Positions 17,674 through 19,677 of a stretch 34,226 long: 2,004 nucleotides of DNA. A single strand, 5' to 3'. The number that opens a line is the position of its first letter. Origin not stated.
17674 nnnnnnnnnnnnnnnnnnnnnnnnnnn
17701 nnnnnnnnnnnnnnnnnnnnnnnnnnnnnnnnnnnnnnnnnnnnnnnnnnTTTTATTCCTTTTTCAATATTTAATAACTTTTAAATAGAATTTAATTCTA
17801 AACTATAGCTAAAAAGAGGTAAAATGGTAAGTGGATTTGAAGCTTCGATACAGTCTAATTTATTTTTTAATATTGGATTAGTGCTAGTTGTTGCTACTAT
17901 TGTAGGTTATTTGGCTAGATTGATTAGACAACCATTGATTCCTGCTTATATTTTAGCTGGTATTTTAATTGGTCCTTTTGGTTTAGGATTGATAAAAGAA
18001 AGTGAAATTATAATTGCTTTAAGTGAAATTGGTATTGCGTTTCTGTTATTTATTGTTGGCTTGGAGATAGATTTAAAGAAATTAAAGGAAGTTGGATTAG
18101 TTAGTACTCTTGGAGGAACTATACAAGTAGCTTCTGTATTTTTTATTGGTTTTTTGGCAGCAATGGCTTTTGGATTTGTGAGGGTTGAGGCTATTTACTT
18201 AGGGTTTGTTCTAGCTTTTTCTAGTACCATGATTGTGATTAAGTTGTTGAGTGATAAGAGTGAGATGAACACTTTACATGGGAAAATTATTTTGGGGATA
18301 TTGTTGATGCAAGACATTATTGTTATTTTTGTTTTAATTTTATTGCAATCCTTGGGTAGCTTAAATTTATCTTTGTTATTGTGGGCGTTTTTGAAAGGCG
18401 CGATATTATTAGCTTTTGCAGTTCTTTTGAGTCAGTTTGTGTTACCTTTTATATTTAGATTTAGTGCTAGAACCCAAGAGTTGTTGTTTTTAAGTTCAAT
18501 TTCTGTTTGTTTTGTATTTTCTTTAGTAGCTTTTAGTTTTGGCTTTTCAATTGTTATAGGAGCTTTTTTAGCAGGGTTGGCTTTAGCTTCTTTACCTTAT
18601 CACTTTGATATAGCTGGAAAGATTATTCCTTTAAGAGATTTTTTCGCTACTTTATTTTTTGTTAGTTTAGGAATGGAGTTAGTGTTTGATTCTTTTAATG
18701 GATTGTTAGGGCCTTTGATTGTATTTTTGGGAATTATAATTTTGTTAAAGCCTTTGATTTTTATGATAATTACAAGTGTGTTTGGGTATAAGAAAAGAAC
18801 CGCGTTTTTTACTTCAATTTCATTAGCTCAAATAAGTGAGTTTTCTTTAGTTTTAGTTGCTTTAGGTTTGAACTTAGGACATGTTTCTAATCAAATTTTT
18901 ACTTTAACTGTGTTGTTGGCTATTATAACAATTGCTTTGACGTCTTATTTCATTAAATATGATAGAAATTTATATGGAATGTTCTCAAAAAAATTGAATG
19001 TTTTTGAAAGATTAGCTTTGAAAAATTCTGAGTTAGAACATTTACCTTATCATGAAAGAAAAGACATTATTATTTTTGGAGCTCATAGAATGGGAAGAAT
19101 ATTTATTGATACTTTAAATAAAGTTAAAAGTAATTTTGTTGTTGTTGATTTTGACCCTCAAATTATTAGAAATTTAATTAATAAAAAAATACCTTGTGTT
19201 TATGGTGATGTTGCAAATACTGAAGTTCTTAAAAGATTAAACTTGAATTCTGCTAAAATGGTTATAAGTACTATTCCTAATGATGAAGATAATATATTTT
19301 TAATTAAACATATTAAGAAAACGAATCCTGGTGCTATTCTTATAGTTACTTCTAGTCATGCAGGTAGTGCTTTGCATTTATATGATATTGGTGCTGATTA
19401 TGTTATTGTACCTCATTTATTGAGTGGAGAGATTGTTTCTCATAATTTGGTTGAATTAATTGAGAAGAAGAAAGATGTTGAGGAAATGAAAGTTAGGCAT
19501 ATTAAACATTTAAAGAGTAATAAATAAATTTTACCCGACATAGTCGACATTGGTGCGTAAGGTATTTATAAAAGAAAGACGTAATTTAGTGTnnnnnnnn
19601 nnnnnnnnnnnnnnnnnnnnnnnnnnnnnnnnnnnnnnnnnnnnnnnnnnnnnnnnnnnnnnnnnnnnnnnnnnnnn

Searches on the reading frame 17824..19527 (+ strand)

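Call 7: search_protein_families(library=pfam, proteins=[window:17824-19527:+], max_evalue=0.001)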
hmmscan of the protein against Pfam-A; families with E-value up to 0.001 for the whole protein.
window:17824-19527:+ (567 aa): 2 families
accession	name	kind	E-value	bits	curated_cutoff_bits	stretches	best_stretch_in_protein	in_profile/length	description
PF00999.27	Na_H_Exchanger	-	2.4e-61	208.1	26.2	1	22-373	2-365/375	Sodium/hydrogen exchanger, transmembrane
PF02254.24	TrkA_N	-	6e-25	88.3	23.8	1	415-530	1-116/116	TrkA-N domain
